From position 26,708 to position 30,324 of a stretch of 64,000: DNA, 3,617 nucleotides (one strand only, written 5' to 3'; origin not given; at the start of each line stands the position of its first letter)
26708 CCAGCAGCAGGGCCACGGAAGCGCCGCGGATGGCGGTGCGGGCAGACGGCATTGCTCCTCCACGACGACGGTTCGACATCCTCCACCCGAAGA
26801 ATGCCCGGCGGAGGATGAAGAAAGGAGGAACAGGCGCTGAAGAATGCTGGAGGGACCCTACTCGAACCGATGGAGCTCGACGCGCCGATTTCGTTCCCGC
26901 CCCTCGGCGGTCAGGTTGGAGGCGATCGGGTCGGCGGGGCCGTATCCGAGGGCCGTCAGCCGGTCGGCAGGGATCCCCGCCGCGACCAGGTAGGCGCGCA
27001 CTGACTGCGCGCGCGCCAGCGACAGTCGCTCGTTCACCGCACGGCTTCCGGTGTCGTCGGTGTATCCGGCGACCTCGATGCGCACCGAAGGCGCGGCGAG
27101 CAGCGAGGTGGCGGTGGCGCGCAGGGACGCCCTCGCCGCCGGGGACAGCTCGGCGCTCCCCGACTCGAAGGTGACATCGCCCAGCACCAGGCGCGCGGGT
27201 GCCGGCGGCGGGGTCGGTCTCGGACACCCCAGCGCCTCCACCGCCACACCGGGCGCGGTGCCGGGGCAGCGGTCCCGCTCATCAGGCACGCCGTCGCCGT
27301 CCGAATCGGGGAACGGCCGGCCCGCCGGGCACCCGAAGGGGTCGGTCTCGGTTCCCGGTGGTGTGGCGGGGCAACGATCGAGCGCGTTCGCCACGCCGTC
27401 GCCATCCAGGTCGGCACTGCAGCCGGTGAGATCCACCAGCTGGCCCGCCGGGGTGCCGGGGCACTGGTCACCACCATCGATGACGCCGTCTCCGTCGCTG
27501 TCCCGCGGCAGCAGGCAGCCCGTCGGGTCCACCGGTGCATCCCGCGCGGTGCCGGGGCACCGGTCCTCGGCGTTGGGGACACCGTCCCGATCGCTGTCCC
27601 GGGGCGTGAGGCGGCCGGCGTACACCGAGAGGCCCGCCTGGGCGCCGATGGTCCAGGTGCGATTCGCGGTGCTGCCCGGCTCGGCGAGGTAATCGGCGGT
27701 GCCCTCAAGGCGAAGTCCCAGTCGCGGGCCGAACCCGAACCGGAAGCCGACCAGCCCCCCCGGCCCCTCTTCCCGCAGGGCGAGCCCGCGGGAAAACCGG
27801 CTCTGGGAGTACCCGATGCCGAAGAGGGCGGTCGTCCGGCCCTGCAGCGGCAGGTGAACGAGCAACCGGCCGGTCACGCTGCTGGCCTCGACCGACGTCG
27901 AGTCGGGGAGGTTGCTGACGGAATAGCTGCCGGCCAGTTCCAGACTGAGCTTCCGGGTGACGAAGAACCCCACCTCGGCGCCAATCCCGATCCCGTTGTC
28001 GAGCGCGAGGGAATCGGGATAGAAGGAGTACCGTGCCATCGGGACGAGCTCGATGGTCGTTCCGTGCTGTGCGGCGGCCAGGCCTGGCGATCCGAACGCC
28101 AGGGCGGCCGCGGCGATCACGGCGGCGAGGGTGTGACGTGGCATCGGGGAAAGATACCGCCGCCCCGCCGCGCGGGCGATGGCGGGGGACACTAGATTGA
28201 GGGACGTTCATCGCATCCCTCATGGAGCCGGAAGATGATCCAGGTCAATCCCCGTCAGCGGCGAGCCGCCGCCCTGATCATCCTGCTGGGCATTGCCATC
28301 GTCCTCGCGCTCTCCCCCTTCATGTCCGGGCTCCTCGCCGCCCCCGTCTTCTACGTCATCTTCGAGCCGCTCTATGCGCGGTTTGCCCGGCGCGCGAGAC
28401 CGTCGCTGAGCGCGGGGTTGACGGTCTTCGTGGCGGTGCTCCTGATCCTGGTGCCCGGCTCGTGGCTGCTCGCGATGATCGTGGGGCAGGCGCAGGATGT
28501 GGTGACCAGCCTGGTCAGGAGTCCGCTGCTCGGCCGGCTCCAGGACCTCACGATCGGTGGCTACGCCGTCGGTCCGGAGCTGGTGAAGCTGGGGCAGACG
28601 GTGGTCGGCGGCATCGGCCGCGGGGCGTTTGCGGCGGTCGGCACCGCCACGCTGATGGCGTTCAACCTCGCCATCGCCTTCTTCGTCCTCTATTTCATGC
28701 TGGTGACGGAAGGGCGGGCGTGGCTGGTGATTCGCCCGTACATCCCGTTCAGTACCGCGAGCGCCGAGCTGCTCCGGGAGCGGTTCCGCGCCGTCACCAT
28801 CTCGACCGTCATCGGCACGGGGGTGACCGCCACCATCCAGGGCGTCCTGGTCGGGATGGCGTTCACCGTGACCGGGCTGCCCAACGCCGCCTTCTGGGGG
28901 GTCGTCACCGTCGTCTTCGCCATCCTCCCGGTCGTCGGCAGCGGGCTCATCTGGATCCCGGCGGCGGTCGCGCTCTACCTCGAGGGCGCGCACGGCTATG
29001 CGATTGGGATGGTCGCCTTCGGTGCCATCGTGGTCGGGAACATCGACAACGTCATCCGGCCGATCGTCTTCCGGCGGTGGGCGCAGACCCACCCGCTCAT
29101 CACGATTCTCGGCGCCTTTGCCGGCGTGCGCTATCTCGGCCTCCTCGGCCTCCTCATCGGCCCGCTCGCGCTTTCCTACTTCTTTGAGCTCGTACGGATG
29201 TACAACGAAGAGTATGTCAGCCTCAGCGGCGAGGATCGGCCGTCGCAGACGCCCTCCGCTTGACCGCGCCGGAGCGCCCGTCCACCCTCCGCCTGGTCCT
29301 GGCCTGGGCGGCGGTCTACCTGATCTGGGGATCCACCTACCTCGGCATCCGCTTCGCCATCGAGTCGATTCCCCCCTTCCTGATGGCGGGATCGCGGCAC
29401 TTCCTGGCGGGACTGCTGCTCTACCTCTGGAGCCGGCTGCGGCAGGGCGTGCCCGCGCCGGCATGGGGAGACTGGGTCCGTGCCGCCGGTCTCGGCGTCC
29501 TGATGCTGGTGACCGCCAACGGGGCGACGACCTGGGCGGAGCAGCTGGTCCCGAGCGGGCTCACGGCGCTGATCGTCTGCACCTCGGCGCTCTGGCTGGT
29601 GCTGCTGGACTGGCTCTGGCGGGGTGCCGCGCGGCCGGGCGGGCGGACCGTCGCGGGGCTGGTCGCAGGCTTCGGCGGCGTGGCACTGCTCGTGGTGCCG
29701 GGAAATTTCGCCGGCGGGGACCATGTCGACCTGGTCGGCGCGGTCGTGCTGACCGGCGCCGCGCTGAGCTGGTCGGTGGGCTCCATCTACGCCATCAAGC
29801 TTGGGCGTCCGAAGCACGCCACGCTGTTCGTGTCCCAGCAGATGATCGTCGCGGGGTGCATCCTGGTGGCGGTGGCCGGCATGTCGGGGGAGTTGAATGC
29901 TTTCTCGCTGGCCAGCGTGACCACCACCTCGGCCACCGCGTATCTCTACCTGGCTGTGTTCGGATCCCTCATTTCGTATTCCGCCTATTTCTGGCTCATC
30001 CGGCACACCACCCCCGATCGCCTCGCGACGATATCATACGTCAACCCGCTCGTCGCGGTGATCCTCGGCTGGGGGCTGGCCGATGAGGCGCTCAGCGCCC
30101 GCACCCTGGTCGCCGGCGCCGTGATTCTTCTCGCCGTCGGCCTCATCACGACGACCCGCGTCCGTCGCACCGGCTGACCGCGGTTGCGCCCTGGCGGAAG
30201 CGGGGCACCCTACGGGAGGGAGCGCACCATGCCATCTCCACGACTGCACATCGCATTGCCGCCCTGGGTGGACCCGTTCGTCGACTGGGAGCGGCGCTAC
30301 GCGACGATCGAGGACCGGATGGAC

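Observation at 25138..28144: Envelope operon: OmpA with TSP3 repeats, a beta-barrel carrying a CxxCH haem motif, and a soluble cytochrome c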

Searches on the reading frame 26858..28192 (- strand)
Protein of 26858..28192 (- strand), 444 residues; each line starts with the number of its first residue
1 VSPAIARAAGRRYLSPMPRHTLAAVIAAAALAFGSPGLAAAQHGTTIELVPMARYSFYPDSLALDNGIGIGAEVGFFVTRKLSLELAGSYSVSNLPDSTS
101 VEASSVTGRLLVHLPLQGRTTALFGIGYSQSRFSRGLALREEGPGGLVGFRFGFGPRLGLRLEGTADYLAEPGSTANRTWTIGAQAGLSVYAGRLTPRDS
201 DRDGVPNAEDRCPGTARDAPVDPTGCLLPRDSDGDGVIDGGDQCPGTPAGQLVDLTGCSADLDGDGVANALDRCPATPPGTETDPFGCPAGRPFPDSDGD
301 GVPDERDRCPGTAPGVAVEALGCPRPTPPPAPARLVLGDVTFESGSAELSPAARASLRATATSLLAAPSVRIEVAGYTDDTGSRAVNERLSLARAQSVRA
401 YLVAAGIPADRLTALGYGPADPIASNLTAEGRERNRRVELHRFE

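Call 3: search_protein_families(library=pfam, proteins=[window:26858-28192:-], max_evalue=0.1)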
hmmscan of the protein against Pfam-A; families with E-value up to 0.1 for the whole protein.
window:26858-28192:- (444 aa): 6 families
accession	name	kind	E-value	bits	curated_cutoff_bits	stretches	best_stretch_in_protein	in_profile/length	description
PF00691.25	OmpA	-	9.7e-23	80.8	27.2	1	341-436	1-98/98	OmpA family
PF02412.23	TSP_3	-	3.3e-14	52.7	25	3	258-278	12-32/36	Thrombospondin type 3 repeat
PF13505.12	OMP_b-brl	-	4.7e-08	33.8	28.7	1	26-183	2-170/175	Outer membrane protein beta-barrel domain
PF05359.17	DUF748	-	3.7e-06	25.7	50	1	337-381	878-922/1037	Domain of Unknown Function (DUF748)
PF09476.15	Pilus_CpaD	-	0.0058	16.8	31.1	1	339-422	42-120/200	Pilus biogenesis CpaD protein (pilus_cpaD)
PF05736.17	OprF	-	0.025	14.8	23.5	1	25-87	14-70/184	OprF membrane domain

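Call 4: search_protein_families(library=ncbifam, proteins=[window:26858-28192:-], max_evalue=0.1)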
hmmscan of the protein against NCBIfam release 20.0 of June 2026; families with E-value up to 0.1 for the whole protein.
window:26858-28192:- (444 aa): 41 families (the best 25 are shown)
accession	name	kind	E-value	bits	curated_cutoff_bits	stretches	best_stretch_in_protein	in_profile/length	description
NF053612.1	anchor_PA1041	equivalog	5.8e-52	177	250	4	296-441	77-234/236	PA1041 family peptidoglycan-binding anchor lipoprotein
NF053611.1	YiaD_Gzip_OmpA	equivalog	3.2e-34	118.5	175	1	338-440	102-204/206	YiaD family glycine zipper/OmpA-like lipoprotein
NF033763.1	exchanger_TraB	exception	3.1e-32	111.2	700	3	259-440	321-495/522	outer membrane exchange protein TraB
NF007804.1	PRK10510.1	equivalog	2.6e-25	89.1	307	1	339-440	113-214/219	OmpA family lipoprotein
NF053613.1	OMP_toxin_LptF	equivalog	4.1e-23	82.4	400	1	336-440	139-243/256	lipotoxin F family OmpA-related lipoprotein LptF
NF053585.1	OMP_LP_YfiB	equivalog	1e-22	80.7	128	1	338-439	56-157/163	outer membrane lipoprotein YfiB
NF045787.1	OmpABordt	equivalog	5.2e-22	78.5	200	1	323-440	69-187/194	outer membrane protein OmpA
TIGR03350.1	type_VI_ompA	equivalog_domain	7.7e-22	77.7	139.8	1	338-440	30-135/137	type VI secretion system protein TssL, long form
NF006541.1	PRK09038.1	equivalog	7.4e-21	74.9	283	1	339-440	142-246/253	flagellar motor protein MotD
NF045788.1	Omp38Acinit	equivalog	2.1e-19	69.8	500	1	340-438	243-342/354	outer membrane protein Omp38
NF005999.0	PRK08126.1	subfamily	1e-18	67.4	571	1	338-441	323-429/432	hypothetical protein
TIGR03789.1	pdsO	hypoth_equivalog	6.1e-18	65.4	152.2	1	339-440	140-241/243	sortase-associated OmpA-like protein PdsO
NF005444.0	PRK07033.1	equivalog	4.1e-17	62.3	520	1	337-440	313-419/438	DotU family type VI secretion system protein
NF053607.1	CHU_0125_OmpA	equivalog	4.8e-17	61.7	620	1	335-440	528-634/639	CHU_0125 family OmpA-like outer membrane integrity protein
NF052230.1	T9SS_PorE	exception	1.3e-16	60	600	1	336-422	513-599/648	PorE family type IX secretion system protein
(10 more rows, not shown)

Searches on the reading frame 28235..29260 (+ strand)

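Call 46: search_protein_families(library=pfam, proteins=[window:28235-29260:+], max_evalue=0.00001)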
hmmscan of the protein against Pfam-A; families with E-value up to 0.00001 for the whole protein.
window:28235-29260:+ (342 aa): 1 family
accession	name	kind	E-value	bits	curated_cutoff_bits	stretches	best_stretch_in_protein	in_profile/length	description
PF01594.21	AI-2E_transport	-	7.5e-35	121.1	34.3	1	14-321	6-324/327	AI-2E family transporter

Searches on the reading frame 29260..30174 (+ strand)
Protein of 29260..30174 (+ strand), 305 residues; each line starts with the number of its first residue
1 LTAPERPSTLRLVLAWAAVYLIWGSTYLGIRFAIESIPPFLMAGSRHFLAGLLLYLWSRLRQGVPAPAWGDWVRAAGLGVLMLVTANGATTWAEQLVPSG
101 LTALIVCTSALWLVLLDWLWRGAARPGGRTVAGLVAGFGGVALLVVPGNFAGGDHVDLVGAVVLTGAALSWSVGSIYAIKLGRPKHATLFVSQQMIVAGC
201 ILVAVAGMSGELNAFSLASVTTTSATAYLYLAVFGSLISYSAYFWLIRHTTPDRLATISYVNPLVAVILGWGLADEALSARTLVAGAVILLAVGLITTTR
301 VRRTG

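Call 46: search_protein_families(library=pfam, proteins=[window:29260-30174:+], max_evalue=0.00001)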
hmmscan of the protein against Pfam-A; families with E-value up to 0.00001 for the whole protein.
window:29260-30174:+ (305 aa): 1 family
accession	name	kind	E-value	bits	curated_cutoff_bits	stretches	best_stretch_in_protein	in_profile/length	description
PF00892.27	EamA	-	2.1e-27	96.5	28.2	2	160-297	3-134/135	EamA-like transporter family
